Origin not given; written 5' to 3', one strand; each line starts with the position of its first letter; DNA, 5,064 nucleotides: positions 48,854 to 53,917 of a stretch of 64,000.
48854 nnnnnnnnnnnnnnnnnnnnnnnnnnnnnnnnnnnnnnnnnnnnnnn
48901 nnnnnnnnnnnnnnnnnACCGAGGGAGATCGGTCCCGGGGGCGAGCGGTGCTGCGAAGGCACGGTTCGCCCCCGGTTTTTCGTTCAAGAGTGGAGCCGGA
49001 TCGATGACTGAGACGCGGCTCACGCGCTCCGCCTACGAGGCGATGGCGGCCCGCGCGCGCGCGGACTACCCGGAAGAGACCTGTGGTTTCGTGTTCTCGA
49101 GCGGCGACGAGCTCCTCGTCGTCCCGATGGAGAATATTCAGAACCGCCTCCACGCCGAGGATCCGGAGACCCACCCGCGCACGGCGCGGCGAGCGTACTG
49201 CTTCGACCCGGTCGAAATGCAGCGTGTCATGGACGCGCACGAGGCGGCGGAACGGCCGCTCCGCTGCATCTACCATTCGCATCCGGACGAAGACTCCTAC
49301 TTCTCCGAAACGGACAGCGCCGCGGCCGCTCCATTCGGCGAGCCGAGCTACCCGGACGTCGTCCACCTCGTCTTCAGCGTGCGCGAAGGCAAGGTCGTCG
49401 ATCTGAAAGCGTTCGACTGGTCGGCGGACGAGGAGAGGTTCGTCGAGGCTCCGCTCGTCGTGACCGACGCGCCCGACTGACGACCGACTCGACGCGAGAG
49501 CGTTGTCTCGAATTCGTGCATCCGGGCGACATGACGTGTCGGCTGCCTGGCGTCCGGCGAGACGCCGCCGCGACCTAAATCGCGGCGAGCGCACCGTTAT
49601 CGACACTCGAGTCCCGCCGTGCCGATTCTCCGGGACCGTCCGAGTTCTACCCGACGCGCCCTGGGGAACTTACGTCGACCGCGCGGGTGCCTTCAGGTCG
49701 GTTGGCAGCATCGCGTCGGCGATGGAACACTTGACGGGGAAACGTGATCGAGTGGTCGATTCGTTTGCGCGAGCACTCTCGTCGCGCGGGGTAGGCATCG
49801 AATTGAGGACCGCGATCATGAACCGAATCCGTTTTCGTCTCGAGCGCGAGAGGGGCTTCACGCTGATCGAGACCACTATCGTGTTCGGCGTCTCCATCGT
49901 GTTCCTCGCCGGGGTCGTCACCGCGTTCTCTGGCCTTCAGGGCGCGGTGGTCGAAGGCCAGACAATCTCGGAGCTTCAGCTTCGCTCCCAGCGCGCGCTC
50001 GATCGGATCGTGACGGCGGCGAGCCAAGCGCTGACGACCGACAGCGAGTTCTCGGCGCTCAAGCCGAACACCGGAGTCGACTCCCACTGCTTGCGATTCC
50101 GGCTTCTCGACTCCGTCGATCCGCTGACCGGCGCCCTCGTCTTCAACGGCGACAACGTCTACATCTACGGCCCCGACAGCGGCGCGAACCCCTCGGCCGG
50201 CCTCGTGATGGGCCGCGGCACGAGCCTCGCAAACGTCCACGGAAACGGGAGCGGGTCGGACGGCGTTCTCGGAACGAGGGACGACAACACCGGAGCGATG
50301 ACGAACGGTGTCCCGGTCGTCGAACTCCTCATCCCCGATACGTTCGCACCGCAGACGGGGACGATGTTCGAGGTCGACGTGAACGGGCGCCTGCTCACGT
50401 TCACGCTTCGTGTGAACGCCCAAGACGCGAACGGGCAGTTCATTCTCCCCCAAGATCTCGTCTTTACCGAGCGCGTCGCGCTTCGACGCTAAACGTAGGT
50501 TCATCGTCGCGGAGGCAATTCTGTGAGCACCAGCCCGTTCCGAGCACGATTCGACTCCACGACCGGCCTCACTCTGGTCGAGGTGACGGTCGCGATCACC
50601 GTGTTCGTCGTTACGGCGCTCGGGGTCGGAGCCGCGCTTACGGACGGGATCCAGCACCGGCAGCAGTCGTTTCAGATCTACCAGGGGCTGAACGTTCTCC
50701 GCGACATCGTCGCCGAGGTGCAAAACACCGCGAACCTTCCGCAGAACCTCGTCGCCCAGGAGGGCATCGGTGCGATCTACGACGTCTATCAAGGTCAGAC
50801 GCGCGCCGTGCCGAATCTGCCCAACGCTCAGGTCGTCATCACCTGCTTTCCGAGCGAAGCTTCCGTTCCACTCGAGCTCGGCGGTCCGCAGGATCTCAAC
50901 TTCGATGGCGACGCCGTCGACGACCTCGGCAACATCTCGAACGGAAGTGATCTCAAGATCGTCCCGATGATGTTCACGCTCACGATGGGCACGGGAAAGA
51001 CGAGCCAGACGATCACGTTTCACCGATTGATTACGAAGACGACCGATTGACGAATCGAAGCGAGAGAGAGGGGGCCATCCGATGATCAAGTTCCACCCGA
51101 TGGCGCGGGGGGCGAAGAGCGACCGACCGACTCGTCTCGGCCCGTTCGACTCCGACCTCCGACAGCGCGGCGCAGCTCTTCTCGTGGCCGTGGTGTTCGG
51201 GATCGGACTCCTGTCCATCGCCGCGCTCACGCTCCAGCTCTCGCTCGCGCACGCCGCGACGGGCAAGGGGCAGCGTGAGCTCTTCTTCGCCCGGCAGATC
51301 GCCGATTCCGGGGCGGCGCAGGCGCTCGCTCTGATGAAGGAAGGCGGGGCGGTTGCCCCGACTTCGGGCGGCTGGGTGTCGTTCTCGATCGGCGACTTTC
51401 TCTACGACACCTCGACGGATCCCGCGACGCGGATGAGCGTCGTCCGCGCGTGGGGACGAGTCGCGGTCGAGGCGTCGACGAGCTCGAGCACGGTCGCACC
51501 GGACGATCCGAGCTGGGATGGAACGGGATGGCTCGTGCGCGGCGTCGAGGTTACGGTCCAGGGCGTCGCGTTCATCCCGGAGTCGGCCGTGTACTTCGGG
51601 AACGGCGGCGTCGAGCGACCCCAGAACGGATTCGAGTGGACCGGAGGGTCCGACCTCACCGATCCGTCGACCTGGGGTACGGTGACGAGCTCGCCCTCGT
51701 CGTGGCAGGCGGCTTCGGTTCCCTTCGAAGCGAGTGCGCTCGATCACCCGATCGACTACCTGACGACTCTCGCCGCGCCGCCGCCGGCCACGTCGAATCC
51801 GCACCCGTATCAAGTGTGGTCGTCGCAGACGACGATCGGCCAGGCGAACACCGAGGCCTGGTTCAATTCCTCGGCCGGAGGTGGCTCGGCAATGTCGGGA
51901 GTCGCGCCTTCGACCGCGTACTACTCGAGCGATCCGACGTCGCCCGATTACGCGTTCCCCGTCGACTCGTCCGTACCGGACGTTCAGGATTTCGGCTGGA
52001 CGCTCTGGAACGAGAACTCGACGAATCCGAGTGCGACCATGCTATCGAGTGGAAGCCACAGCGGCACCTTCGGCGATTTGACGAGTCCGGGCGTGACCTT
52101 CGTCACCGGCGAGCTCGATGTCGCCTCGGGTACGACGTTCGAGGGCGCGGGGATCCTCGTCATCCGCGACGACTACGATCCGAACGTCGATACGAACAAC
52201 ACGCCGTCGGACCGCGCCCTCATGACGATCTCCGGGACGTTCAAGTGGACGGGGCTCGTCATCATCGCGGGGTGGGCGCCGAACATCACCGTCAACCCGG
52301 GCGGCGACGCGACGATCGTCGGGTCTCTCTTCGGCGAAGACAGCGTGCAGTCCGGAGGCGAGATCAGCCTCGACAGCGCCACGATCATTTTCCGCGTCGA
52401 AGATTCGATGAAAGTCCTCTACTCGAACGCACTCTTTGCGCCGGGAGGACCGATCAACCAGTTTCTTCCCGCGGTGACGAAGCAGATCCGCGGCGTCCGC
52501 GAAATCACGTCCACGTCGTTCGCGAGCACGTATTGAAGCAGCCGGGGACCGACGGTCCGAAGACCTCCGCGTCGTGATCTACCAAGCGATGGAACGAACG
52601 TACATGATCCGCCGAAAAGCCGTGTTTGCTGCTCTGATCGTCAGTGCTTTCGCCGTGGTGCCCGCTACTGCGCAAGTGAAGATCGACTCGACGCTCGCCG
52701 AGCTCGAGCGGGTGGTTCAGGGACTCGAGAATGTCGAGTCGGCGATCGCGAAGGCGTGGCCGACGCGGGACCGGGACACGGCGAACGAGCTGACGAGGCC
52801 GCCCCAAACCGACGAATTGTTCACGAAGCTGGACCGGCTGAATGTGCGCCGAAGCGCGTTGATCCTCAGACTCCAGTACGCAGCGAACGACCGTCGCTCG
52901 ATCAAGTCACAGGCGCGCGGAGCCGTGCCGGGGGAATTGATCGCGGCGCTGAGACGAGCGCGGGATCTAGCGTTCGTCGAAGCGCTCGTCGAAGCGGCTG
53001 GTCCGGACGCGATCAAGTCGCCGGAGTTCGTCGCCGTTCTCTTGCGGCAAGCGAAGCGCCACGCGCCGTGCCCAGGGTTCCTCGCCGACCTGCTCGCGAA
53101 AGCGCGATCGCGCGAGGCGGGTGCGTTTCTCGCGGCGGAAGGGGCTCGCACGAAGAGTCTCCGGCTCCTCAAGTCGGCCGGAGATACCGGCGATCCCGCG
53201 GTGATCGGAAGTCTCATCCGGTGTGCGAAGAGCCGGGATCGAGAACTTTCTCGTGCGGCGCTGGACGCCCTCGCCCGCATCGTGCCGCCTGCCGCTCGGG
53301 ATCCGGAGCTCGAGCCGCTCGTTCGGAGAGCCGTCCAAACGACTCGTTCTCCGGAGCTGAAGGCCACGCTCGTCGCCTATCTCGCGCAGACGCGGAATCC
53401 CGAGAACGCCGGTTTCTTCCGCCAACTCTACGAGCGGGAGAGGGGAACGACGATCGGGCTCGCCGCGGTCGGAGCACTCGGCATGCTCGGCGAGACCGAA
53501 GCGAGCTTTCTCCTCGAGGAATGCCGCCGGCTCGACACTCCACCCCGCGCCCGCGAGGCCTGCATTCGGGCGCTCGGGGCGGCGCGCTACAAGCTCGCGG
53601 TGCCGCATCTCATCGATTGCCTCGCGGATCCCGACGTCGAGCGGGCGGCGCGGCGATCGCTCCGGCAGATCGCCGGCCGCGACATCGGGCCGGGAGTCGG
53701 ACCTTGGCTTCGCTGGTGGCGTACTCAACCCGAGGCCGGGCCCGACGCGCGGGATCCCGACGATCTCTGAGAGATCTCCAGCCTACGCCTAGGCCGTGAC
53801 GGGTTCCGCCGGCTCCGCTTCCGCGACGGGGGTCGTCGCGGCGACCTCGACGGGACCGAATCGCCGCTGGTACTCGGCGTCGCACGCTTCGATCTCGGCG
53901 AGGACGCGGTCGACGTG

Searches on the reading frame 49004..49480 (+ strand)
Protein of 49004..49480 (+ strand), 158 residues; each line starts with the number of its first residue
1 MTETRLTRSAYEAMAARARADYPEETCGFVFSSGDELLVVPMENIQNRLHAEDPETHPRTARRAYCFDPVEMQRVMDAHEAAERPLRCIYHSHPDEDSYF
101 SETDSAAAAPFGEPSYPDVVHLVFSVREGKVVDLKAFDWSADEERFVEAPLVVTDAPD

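Call 19: search_protein_families(library=pfam, proteins=[window:49004-49477:+], max_evalue=0.00001)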
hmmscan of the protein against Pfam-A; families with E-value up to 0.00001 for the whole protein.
window:49004-49477:+ (158 aa): 1 family
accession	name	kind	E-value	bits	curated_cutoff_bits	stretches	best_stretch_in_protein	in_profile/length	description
PF14464.11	Prok-JAB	-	7.3e-17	61.7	25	1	8-119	2-95/114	Prokaryotic homologs of the JAB domain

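Call 23: find_encoding_contigs(protein=window:49004-49480:+, flank=10000, max_places=6)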
Protein window:49004-49480:+ (158 aa): no gene with exactly this product is on record in the collection.

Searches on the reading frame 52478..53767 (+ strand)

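Call 19: search_protein_families(library=pfam, proteins=[window:52478-53767:+], max_evalue=0.00001)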
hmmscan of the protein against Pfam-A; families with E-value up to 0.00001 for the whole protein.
window:52478-53767:+ (430 aa): 1 family
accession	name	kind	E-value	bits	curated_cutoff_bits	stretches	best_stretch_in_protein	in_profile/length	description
PF13646.12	HEAT_2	-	2.3e-12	47.4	27.7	1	287-367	9-88/88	HEAT repeats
